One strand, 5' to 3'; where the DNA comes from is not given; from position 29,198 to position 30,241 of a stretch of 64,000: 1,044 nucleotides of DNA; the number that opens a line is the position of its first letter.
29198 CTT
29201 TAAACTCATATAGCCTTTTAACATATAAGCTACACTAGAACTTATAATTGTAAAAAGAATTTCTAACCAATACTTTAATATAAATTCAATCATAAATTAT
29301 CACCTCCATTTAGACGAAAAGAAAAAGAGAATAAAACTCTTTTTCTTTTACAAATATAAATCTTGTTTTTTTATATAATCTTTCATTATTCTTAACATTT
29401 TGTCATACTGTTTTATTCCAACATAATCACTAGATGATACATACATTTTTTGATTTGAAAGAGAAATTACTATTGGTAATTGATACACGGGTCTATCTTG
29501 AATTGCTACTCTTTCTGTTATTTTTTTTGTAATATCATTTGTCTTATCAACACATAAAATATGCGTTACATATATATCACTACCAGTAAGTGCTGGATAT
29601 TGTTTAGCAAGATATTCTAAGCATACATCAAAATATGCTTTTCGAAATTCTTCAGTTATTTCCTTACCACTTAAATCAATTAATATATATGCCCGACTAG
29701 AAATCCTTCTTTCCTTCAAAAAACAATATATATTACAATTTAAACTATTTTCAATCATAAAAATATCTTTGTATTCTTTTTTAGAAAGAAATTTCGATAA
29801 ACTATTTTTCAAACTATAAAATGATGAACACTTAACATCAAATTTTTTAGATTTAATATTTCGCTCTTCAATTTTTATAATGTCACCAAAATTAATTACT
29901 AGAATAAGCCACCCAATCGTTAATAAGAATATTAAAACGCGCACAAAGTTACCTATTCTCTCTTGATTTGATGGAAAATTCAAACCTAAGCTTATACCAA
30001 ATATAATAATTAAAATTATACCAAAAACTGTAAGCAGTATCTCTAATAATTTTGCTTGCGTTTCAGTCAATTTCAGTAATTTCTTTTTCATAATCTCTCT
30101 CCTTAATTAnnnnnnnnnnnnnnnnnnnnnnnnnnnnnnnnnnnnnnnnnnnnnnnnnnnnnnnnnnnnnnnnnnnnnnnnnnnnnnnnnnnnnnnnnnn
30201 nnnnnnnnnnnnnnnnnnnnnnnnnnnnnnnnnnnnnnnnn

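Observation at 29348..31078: Orphan RHS/YD-repeat C-terminal toxin tip with glycine-zipper membrane segments plus downstream membrane immunity candidate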

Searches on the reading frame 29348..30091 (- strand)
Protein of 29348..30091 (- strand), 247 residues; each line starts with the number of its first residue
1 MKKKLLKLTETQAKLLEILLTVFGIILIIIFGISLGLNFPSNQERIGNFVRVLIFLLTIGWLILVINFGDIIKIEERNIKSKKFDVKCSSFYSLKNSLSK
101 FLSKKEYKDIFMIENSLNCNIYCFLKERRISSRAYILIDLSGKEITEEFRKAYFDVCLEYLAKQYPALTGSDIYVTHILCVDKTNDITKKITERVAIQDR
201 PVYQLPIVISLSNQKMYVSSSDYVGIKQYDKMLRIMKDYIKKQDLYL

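Call 5: search_protein_families(library=pfam, proteins=[window:29348-30091:-], max_evalue=0.1)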
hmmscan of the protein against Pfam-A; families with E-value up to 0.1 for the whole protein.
window:29348-30091:- (247 aa): 0 families

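Call 7: search_protein_families(library=ncbifam, proteins=[window:29348-30091:-], max_evalue=0.1)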
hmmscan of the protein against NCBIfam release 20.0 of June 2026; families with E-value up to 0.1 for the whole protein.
window:29348-30091:- (247 aa): 0 families

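Call 8: search_protein_families(library=phrogs, proteins=[window:29348-30091:-], max_evalue=0.01)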
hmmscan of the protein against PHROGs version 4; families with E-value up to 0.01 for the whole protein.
window:29348-30091:- (247 aa): 0 families

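Call 10: find_encoding_contigs(protein=window:29348-30091:-, flank=10000, max_places=10)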
Protein window:29348-30091:- (247 aa): 18 contigs read that carry it; 10 places shown.
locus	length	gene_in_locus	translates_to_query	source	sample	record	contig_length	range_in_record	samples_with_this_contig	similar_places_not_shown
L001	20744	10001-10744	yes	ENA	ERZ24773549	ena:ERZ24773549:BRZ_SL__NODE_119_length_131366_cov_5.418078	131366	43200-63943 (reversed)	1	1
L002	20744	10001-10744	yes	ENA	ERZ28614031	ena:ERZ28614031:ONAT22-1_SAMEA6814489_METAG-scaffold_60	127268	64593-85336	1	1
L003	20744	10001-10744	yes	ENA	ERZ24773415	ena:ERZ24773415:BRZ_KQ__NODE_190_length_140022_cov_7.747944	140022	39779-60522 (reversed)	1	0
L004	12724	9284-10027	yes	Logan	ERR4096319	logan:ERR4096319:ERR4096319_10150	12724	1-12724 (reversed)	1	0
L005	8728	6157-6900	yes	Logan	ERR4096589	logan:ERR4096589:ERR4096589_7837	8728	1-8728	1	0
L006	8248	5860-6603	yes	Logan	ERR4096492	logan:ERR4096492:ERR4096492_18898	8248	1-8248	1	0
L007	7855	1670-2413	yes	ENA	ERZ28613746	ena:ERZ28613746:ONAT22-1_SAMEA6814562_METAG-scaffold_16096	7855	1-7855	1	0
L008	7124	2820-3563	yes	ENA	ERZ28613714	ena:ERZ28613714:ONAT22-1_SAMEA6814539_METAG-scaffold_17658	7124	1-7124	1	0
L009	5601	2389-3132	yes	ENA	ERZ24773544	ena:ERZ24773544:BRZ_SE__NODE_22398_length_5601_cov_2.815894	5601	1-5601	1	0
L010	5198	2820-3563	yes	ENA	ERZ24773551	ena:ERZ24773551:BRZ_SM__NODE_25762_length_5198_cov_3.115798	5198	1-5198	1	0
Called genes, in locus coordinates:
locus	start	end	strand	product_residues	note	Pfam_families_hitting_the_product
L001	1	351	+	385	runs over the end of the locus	PF02687:FtsX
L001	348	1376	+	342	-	PF02687:FtsX (weak)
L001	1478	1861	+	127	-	PF00072:Response_reg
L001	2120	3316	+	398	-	PF00512:HisKA, PF02518:HATPase_c, PF14501:HATPase_c_5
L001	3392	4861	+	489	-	PF12704:MacB_PCD (weak), PF02687:FtsX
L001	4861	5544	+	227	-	PF00005:ABC_tran, PF02463:SMC_N (weak)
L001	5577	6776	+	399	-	PF00089:Trypsin, PF13365:Trypsin_2, PF00595:PDZ, PF13180:PDZ_2, PF17820:PDZ_6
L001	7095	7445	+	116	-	-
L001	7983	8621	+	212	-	-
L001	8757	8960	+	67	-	-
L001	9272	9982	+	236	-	-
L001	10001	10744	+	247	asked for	-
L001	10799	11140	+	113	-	-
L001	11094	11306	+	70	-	-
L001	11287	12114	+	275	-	PF08230:CW_7, PF01476:LysM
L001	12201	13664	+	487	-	PF09547:SpoIVA_ATPase, PF20438:SpoIVA_middle, PF20439:SpoIVA_C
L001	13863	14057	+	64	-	-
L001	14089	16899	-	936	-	PF00912:Transgly, PF00905:Transpeptidase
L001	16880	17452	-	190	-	PF03838:RecU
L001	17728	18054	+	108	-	PF05103:DivIVA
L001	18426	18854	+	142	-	PF12844:HTH_19, PF13413:HTH_25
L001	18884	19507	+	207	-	PF01066:CDP-OH_P_transf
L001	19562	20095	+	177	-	PF01551:Peptidase_M23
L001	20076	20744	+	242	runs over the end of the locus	PF02163:Peptidase_M50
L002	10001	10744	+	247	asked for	-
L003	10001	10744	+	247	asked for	-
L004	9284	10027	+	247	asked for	-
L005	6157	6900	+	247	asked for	-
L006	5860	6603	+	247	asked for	-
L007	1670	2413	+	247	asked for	-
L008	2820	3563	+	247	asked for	-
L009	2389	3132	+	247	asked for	-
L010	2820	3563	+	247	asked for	-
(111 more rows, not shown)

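Call 29: find_homologous_proteins(query=window:29348-30091:-, max_evalue=0.01)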
Query window:29348-30091:- (247 aa): 3 proteins with E <= 0.01 among 554 candidates.
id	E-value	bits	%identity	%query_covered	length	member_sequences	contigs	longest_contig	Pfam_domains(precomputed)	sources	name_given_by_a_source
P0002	1.1e-147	508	96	100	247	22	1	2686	-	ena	-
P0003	1.1e-79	285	98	55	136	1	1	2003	-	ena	-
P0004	1.8e-59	219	100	45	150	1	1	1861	-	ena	-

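Call 73: predict_structure(alignment_id=A4)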
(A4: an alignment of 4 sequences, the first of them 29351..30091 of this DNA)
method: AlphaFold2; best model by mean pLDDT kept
length: 247 residues; sequences in the alignment: 4
mean_pLDDT: 58.7   pTM: 0.47
mean pLDDT of the five models: 58.7, 50.0, 47.3, 46.6, 44.9
residues with pLDDT >= 90: 0; 70-90: 78; 50-70: 94; < 50: 75
segments of 3 or more residues with pLDDT < 50: 1-7, 70-89, 187-203, 219-231, 235-247
pLDDT, mean of each block of 10 residues (from residue 1): 42 68 80 77 79 80 68 36 36 58 52 70 66 70 68 72 64 62 53 41 52 50 37 46 32
secondary structure, 60 per line:
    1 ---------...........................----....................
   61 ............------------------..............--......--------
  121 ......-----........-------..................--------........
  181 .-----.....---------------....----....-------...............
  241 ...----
elements in order: H10-36 H41-72 H91-104 E107-112 E121-126 E132-139 H147-164 E173-181 H187-191 E207-210 E215-218 H226-243

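Call 85: search_solved_structures(query=A3, max_evalue=5)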
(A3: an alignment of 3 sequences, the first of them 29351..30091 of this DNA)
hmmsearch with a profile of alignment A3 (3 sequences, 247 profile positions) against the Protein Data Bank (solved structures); distinct sequences matched with E-value up to 5: 1.
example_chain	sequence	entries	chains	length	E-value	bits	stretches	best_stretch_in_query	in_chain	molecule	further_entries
8sd3_A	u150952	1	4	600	2.6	10.6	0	2-40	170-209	Potassium voltage-gated channel subfamily B member 1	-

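Call 86: search_protein_families(library=pfam, proteins=[window:29351-30091:-, L001:7971-8618:+], max_evalue=10)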
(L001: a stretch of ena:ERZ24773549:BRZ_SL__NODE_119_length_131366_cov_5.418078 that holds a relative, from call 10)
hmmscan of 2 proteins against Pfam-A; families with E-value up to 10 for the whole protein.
window:29351-30091:- (247 aa): 0 families

L001:7971-8618:+ (216 aa): 0 families
